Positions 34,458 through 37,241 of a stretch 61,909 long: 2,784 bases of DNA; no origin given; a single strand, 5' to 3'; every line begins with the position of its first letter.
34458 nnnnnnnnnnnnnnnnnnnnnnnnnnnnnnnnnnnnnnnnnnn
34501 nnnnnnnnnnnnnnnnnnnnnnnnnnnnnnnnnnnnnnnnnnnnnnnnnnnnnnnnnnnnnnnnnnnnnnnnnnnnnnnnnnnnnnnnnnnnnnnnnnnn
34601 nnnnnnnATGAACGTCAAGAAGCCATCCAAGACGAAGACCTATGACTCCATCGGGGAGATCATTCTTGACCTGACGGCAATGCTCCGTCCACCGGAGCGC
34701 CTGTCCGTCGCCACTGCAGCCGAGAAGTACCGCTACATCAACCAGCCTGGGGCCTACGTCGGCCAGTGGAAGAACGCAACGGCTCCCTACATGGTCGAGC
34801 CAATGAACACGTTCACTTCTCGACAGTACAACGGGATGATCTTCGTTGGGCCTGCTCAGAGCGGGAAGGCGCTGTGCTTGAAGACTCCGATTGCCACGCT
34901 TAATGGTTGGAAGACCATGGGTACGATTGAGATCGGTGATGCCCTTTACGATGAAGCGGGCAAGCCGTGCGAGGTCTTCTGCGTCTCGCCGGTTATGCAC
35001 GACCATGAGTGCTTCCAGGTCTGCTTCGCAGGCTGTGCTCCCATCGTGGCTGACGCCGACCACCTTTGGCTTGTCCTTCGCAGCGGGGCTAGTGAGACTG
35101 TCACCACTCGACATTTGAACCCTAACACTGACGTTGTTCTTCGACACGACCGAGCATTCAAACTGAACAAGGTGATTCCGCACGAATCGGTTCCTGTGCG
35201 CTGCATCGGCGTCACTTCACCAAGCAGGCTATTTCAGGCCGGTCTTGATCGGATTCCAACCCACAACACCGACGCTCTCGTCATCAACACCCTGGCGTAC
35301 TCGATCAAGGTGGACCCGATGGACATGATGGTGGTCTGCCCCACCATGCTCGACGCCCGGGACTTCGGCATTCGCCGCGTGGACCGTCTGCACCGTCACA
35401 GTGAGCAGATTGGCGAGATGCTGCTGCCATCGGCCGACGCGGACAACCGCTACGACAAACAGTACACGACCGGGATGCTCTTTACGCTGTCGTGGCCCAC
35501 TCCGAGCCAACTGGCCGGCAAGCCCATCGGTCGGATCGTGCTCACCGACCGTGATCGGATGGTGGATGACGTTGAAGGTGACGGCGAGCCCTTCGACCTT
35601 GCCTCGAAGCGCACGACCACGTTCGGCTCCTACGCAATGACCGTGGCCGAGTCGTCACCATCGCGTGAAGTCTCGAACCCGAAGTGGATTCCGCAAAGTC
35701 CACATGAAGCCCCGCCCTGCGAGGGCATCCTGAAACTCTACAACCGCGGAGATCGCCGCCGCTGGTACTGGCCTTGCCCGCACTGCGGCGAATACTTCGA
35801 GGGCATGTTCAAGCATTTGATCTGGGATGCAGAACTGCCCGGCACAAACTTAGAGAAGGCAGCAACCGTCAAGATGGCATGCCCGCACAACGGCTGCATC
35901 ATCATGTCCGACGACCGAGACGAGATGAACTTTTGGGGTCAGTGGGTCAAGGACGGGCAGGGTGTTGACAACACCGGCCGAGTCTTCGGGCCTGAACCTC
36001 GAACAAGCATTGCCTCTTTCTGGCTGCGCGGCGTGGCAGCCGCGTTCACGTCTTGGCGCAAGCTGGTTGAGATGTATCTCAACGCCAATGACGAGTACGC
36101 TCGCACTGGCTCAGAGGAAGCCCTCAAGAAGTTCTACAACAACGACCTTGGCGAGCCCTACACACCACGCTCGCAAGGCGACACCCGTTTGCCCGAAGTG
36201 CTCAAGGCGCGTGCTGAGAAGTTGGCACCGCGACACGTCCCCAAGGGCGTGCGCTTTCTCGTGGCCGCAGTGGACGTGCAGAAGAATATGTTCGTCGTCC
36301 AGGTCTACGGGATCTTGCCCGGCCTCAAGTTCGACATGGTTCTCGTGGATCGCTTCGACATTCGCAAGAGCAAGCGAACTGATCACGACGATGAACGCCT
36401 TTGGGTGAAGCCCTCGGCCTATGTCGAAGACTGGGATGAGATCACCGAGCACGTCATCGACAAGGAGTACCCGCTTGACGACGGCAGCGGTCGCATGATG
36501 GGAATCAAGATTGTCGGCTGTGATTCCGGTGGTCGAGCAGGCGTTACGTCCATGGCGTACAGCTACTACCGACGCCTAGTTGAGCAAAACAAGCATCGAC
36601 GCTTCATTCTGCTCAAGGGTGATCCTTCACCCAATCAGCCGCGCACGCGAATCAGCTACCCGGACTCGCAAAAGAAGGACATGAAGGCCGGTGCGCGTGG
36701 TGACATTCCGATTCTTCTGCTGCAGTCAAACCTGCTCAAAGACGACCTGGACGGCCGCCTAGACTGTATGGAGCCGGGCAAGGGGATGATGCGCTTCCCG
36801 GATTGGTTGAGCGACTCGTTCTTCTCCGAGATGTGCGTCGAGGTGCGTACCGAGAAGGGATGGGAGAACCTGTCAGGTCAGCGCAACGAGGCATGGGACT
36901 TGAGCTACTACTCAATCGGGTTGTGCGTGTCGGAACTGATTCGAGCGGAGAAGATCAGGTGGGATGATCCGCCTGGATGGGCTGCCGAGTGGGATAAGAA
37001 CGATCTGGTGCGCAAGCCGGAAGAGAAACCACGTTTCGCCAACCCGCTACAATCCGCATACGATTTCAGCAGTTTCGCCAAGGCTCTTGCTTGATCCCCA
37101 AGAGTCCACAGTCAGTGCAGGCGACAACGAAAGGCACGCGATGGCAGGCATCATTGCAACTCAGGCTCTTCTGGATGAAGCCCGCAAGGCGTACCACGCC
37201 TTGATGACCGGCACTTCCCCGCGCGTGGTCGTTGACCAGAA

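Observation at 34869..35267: Mini-intein with class-3 (WCT) signatures splits the Walker A loop of the GpA-type large terminase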

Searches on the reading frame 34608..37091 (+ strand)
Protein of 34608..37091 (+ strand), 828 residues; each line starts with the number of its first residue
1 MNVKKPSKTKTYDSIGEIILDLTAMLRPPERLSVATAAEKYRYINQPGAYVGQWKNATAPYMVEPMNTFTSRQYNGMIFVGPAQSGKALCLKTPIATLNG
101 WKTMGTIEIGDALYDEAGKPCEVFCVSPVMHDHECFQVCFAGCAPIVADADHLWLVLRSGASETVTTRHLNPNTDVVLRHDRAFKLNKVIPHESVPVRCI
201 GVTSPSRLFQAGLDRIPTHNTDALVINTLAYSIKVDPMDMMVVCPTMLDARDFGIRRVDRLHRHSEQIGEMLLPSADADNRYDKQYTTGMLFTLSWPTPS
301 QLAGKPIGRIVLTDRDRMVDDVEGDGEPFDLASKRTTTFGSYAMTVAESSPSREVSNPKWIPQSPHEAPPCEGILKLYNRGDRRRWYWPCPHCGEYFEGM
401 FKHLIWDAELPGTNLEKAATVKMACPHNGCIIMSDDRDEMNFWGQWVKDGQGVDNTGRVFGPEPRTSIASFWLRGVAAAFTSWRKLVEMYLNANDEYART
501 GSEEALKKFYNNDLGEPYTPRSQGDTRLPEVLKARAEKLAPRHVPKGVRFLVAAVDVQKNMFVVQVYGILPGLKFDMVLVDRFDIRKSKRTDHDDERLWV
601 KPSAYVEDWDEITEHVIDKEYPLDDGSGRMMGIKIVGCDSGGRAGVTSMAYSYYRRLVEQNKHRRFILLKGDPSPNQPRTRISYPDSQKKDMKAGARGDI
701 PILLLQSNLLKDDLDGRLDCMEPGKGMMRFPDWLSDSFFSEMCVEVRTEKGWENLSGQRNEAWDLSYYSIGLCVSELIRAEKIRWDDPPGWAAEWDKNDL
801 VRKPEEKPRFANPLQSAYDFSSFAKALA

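Call 3: search_protein_families(library=pfam, proteins=[window:34608-37091:+], max_evalue=1)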
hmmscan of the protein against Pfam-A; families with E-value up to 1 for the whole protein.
window:34608-37091:+ (828 aa): 3 families
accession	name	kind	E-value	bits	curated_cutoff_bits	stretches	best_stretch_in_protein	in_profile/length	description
PF20454.4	GpA_nuclease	-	4.2e-62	210.4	22.5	1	468-772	1-283/294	Terminase large subunit gpA, endonuclease domain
PF05876.18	GpA_ATPase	-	4.6e-59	200.5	25.6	2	224-446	43-247/247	Phage terminase large subunit gpA, ATPase domain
PF18073.7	Zn_ribbon_LapB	-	0.19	11.9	25.7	1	384-396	11-23/28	Rubredoxin metal binding domain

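Call 4: search_protein_families(library=ncbifam, proteins=[window:34608-37091:+], max_evalue=1)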
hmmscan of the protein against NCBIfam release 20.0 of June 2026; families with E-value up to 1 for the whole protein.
window:34608-37091:+ (828 aa): 0 families

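Call 6: search_dna_similar(query=window:34608-37091:+, collection=phages, mode=protein, max_rows=30)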
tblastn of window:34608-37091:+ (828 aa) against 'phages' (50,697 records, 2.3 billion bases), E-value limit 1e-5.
Records with a match: 1047; places in all: 1049; records where one place covers at least 80% of the query: 312.
Best place of each record, by identity: 60-80% 3; <60% 1044.
By first word of the organism name: Mycobacterium 273; Escherichia 146; Salmonella 93; Pseudomonas 57; Vibrio 53; Rhodobacter 43; Klebsiella 38; Aeromonas 25; Bacteriophage 25; Ralstonia 22; and 72 more.
By host as written in the record: Mycobacterium smegmatis mc2 155 212; - 105; Escherichia coli 60; Rhodobacter capsulatus YW1 43; Pseudomonas aeruginosa 31; Mycobacterium smegmatis mc#155 29; Salmonella enterica subsp. enterica serovar Typhimurium 25; Ralstonia solanacearum 20; and 263 more.
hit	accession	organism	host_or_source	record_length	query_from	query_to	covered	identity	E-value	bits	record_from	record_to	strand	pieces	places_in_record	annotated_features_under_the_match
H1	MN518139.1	Pectobacterium phage MA11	Pectobacterium carotovorum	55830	3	828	88%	59.7%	0e+0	899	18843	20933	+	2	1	terminase large subunit | terminase small subunit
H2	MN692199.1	Pectobacterium phage MA12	Pectobacterium carotovorum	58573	3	828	88%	59.7%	0e+0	899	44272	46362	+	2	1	putative terminase large subunit | terminase small subunit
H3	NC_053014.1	Pectobacterium phage MA11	Pectobacterium carotovorum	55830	3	828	88%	59.7%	0e+0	899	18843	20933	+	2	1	terminase large subunit | terminase small subunit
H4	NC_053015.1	Pectobacterium phage MA12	Pectobacterium carotovorum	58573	3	828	88%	59.7%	0e+0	899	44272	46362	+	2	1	terminase large subunit | terminase small subunit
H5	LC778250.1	Aeromonas phage phiWae15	filtration agent for carassius auratus ...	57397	9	823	82%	62.6%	0e+0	880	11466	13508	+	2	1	phage terminase large subunit family protein | hypothetical protein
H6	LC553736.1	Salmonella phage SAP012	Salmonella sp.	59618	2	828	90%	57.0%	0e+0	837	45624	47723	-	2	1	terminase large subunit | terminase small subunit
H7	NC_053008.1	Salmonella phage SAP012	Salmonella sp.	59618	2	828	90%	57.0%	0e+0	837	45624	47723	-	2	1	terminase large subunit | terminase small subunit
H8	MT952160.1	Serratia phage vB_SmaS-Smarc1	Serratia marcescens 5429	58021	3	828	84%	60.5%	0e+0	903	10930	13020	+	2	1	terminase large subunit | terminase small subunit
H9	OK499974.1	Proteus phage vB_PmiS_Inception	Proteus mirabillis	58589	7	828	88%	58.1%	0e+0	866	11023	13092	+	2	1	putative terminase large subunit | putative terminase small subunit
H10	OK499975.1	Proteus phage vB_PmiS_Jing313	Proteus mirabilis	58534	7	828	88%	58.1%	0e+0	866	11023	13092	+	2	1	terminase large subunit | putative terminase small subunit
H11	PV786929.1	Proteus phage pPM01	Proteus mirabilis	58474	7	828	88%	58.0%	0e+0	865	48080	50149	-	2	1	putative terminase small subunit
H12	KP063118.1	Proteus phage pPM_01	Proteus mirabilis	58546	7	828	88%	58.0%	0e+0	865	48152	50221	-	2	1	putative terminase large subunit | putative terminase small subunit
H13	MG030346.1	Proteus phage PM87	Proteus mirabilis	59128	7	828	88%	58.0%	0e+0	865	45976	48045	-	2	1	terminase large subunit | terminase small subunit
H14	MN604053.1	Escherichia phage E21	enterotoxigenic Escherichia coli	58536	7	828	88%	58.0%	0e+0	865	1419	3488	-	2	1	putative terminase large subunit | putative terminase small subunit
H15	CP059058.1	Proteus phage ASh-2020a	Proteus mirabilis CriePir89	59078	7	828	88%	58.0%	0e+0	865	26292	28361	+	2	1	record has no annotation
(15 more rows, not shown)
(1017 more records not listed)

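Call 14: find_encoding_contigs(protein=window:34608-37091:+, flank=3000, max_places=5)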
Protein window:34608-37091:+ (828 aa): no gene with exactly this product is on record in the collection.

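Call 26: get_annotated_region(hit=H1, flank=300)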
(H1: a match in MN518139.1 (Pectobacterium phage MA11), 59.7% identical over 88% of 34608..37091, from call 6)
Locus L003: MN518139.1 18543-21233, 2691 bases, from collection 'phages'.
description: Pectobacterium phage MA11, partial genome.
organism: Pectobacterium phage MA11 (NCBI taxid 2662283)
taxonomy: Viruses; Duplodnaviria; Heunggongvirae; Uroviricota; Caudoviricetes; Casjensviridae; Newforgelanevirus
host: Pectobacterium carotovorum; source: processing water; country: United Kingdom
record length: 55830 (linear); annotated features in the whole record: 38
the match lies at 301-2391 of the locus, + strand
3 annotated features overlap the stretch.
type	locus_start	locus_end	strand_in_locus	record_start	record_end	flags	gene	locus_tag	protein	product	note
CDS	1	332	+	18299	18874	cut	-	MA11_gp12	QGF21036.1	terminase small subunit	similar to terminase small subunit [Proteus phage Saba], QEG09441.1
CDS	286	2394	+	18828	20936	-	-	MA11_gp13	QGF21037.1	terminase large subunit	similar to terminase large subunit [Proteus phage pPM_01], YP_009199673.1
CDS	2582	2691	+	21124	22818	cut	-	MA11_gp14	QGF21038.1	portal protein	similar to portal protein [Salmonella virus FSLSP088], YP_008239958.1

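Call 27: get_annotated_region(hit=H5, flank=300)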
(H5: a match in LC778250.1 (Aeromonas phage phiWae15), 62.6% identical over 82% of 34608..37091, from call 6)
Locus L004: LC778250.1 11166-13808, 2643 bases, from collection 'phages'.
description: Aeromonas phage phiWae15 DNA, complete genome.
organism: Aeromonas phage phiWae15 (NCBI taxid 3063960)
taxonomy: Viruses
host: -; source: filtration agent for carassius auratus farms; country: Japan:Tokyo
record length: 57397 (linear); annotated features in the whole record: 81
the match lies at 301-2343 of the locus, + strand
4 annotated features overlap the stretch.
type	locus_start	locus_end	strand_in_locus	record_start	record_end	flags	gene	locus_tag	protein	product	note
CDS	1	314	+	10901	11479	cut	-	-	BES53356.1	hypothetical protein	-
CDS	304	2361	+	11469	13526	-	-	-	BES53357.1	phage terminase large subunit family protein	-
CDS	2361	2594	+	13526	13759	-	-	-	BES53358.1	hypothetical protein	-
CDS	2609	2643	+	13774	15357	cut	-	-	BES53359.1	phage portal protein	-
